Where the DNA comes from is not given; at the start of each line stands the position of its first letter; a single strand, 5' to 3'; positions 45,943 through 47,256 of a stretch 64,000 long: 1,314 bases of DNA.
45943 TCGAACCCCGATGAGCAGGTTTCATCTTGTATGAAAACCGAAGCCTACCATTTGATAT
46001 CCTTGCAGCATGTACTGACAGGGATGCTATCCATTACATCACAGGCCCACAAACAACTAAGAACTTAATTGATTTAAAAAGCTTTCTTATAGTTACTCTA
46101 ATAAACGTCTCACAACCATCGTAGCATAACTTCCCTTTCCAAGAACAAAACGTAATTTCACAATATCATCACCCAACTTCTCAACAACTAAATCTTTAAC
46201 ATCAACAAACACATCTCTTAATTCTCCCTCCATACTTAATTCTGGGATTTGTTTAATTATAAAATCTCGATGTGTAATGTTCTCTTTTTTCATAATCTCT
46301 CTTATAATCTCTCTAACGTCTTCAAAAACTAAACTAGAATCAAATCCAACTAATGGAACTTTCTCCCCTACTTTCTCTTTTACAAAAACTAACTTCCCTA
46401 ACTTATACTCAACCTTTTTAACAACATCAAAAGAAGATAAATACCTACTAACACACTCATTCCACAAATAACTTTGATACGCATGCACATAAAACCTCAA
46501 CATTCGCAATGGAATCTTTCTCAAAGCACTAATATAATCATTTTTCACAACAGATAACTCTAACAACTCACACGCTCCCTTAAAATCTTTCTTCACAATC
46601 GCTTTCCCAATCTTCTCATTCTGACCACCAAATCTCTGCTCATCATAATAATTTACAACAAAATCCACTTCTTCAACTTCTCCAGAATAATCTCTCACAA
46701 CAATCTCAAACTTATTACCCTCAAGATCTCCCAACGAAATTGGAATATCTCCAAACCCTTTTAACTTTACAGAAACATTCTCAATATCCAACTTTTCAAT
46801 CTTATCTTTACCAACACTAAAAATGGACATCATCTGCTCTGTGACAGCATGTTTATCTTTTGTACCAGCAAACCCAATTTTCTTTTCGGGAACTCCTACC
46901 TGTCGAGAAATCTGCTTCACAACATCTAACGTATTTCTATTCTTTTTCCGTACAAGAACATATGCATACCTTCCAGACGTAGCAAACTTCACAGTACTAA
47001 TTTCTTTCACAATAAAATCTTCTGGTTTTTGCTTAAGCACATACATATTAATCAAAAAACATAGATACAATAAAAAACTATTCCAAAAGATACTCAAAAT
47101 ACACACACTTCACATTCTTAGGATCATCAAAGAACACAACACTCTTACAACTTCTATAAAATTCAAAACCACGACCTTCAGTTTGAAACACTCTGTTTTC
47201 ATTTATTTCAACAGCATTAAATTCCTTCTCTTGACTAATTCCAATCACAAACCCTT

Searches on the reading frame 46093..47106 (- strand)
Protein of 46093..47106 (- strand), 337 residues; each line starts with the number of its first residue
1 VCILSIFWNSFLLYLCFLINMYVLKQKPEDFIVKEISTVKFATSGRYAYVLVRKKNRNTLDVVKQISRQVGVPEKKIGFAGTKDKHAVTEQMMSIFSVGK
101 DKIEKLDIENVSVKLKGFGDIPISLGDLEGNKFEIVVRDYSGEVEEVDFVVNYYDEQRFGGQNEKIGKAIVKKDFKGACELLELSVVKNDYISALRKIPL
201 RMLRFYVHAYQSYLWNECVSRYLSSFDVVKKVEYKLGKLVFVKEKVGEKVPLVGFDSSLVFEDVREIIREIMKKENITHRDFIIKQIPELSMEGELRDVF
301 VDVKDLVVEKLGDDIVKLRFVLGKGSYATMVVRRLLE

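Call 11: search_protein_families(library=pfam, proteins=[window:46093-47106:-], max_evalue=0.1)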
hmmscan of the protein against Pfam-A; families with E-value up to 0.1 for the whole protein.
window:46093-47106:- (337 aa): 2 families
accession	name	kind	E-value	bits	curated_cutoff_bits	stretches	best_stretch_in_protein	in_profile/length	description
PF01142.23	TruD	-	4e-75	253.7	27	2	23-181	17-195/412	tRNA pseudouridine synthase D (TruD)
PF12436.14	USP7_ICP0_bdg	-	0.041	13.7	27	0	229-322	130-217/241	ICP0-binding domain of Ubiquitin-specific protease 7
